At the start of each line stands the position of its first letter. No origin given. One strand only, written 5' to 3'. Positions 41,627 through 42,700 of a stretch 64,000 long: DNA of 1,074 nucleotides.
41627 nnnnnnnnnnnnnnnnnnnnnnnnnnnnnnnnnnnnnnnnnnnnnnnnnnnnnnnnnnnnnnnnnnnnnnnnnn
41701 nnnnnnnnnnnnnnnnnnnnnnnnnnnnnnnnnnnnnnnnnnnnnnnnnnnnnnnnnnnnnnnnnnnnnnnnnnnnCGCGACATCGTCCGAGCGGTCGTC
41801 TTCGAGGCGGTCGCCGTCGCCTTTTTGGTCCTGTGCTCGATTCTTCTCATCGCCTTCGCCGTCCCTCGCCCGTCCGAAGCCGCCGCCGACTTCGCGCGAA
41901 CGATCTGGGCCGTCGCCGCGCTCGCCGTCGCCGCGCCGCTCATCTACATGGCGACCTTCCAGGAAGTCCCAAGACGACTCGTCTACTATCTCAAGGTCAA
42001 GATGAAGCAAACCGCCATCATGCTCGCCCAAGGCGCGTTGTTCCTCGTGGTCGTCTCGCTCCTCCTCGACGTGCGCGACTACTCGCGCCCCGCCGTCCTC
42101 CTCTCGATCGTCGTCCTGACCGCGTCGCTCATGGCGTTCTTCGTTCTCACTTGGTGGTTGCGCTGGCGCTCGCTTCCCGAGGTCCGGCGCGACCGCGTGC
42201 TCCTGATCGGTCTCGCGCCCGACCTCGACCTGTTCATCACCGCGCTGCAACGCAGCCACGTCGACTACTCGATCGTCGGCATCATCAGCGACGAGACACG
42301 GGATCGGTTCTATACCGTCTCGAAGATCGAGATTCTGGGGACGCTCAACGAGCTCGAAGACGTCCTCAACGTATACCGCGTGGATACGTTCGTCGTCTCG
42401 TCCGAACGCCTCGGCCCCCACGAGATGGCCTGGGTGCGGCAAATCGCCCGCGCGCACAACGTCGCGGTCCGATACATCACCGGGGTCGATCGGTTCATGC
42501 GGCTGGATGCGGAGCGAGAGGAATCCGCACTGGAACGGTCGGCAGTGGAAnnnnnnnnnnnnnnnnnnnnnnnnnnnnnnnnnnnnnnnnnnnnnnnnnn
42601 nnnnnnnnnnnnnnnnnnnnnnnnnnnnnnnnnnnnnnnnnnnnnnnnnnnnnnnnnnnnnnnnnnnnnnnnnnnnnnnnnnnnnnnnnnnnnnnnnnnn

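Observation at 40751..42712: Circularly permuted polyprenyl-phosphate glycosyl-phosphotransferase with the catalytic domain at the N-terminus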

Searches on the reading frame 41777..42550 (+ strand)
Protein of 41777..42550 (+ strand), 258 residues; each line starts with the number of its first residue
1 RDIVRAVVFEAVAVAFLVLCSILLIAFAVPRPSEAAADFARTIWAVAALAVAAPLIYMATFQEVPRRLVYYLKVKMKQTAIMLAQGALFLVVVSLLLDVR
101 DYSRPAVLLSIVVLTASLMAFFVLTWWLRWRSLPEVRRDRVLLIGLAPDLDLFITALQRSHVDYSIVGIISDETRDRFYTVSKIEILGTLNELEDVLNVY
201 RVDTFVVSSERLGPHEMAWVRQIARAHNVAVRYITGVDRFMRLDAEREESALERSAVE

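Call 21: search_protein_families(library=pfam, proteins=[window:41777-42550:+], max_evalue=10)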
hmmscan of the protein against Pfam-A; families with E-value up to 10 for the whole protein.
window:41777-42550:+ (258 aa): 3 families
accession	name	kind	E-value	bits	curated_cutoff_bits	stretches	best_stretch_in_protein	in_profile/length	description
PF13727.12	CoA_binding_3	-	1.5e-05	25.5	25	1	87-204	29-144/175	CoA-binding domain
PF21081.2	Methyltrans_Mon_3rd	-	0.18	12.2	20.7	1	154-187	8-41/125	Virus-capping methyltransferase, C-terminal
PF25592.1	DUF7937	-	0.4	9.9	31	1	11-147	206-351/402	Domain of unknown function (DUF7937)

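Call 31: find_homologous_proteins(query=A2, max_evalue=0.001)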
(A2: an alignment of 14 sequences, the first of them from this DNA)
Query A2 (14 sequences) (258 aa, profile of the alignment): 3 proteins with E <= 0.001 among 8000 candidates.
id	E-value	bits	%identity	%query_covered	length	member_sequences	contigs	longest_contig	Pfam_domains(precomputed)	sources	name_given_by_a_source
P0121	5.3e-37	145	25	52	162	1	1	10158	-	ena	-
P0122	4.3e-4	37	24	24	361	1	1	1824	PF13727.13,PF02719.22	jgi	jgi:FlaA1/EpsC-like NDP-sugar epimerase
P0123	9.0e-4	36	23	21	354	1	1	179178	PF02629.26,PF13727.13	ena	-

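Call 48: search_protein_representatives(alignment_id=A2)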
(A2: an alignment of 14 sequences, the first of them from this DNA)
Query: 14 sequences, 256 profile positions. Proteins with E-value up to 0.001 (for the whole library): 5699; up to 1e-10: 533; up to 1e-30: 33. The best 150 are listed.
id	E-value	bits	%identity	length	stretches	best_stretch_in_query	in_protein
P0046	2.7e-70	252.7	-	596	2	1-251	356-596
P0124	1.3e-69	250.4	-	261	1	7-253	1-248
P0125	3.1e-68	245.9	-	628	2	9-251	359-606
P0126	7.1e-68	244.7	-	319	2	1-247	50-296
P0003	2.5e-66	239.6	-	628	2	1-252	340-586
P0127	1.3e-65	237.3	-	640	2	1-228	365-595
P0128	3.6e-64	232.6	-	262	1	22-249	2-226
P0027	1.4e-56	207.7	-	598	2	7-248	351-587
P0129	2.6e-56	206.9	-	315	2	8-249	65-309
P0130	5.9e-56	205.7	-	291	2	1-241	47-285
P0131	1.1e-54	201.5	-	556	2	2-251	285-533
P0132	1.8e-54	200.8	-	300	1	6-248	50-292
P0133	1.4e-51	191.3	-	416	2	1-248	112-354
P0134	1.2e-50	188.2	-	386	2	1-249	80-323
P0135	1.3e-50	188.2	-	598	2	1-248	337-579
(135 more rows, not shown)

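Call 51: predict_structure(alignment_id=A2)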
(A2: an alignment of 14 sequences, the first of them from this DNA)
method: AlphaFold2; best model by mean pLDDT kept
length: 258 residues; sequences in the alignment: 14
mean_pLDDT: 81.8   pTM: 0.58
mean pLDDT of the five models: 81.8, 78.8, 78.6, 77.1, 74.5
residues with pLDDT >= 90: 69; 70-90: 148; 50-70: 40; < 50: 1
segments of 3 or more residues with pLDDT < 50: none
pLDDT, mean of each block of 10 residues (from residue 1): 85 90 81 69 82 87 78 89 87 79 79 92 89 66 79 78 83 67 83 92 91 91 95 73 64 79
secondary structure, 60 per line:
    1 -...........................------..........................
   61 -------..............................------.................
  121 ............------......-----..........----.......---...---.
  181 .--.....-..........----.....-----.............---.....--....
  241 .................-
elements in order: H2-28 H35-60 H68-97 H104-132 E139-144 H150-159 E164-170 E184-188 H190-199 E204-208 H214-226 E230-234 H237-257

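Call 54: fold_search(model_id=the predicted structure, library=pdb)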
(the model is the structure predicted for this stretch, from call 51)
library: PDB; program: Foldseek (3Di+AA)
matches with E <= 10: 1051; with E <= 0.001: 1
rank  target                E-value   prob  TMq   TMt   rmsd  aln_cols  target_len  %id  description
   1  8t53_A                2.4e-05  1.00  0.33  0.24  13.2       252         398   11  S. enterica WbaP in a styrene maleic acid liponanoparticle (released 2024-02-14)
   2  3ikv_B                1.8e-03  1.00  0.30  0.36  13.4       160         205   14  Crystal structure of a Rex-family repressor R90D mutant from Thermus aquaticus (released 2010-06-09)
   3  3wg9_D                2.3e-03  1.00  0.34  0.40  11.8       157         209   10  Crystal structure of RSP, a Rex-family repressor (released 2014-08-13)
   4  3wg9_C                2.3e-03  1.00  0.33  0.40  19.2       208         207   12  Crystal structure of RSP, a Rex-family repressor (released 2014-08-13)
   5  3il2_A                2.3e-03  1.00  0.30  0.37  17.2       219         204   13  Crystal structure of a Rex-family repressor R90D mutant/DNA complex from Thermus aquaticus (released 2010-06-09)
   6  3wg9_B                2.7e-03  1.00  0.33  0.39  13.4       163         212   11  Crystal structure of RSP, a Rex-family repressor (released 2014-08-13)
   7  1xcb_E                2.7e-03  1.00  0.30  0.37  13.1       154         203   13  X-ray Structure of a Rex-Family Repressor/NADH Complex from Thermus Aquaticus (released 2004-09-28)
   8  3keo_B                4.3e-03  1.00  0.28  0.33  12.4       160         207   16  Crystal Structure of a Rex-family transcriptional regulatory protein from Streptococcus agalactiae complexed with NAD+ (released 2010-11-10)
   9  3wg9_A                4.8e-03  1.00  0.33  0.39  18.4       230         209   10  Crystal structure of RSP, a Rex-family repressor (released 2014-08-13)
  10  5giz_A                5.1e-03  1.00  0.25  0.24   4.3       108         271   21  Periplasmic heme-binding protein BhuT in apo form (released 2017-06-28)
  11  1lc0                  5.4e-03  1.00  0.28  0.26   4.1       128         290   12  Structure of Biliverdin Reductase and the Enzyme-NADH Complex (released 2002-07-17)
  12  5giz_B                5.7e-03  1.00  0.26  0.25   4.4       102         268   24  Periplasmic heme-binding protein BhuT in apo form (released 2017-06-28)
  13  3keo_A                5.7e-03  1.00  0.28  0.34  12.3       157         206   15  Crystal Structure of a Rex-family transcriptional regulatory protein from Streptococcus agalactiae complexed with NAD+ (released 2010-11-10)
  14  3wgh_A                6.0e-03  1.00  0.33  0.39  19.1       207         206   13  Crystal structure of RSP in complex with beta-NADH (released 2014-08-13)
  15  3keq_A                6.4e-03  1.00  0.29  0.36  12.0       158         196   14  Crystal structure of a Rex-family transcriptional regulatory protein from Streptococcus agalactiae complexed with NAD+ (released 2010-11-10)
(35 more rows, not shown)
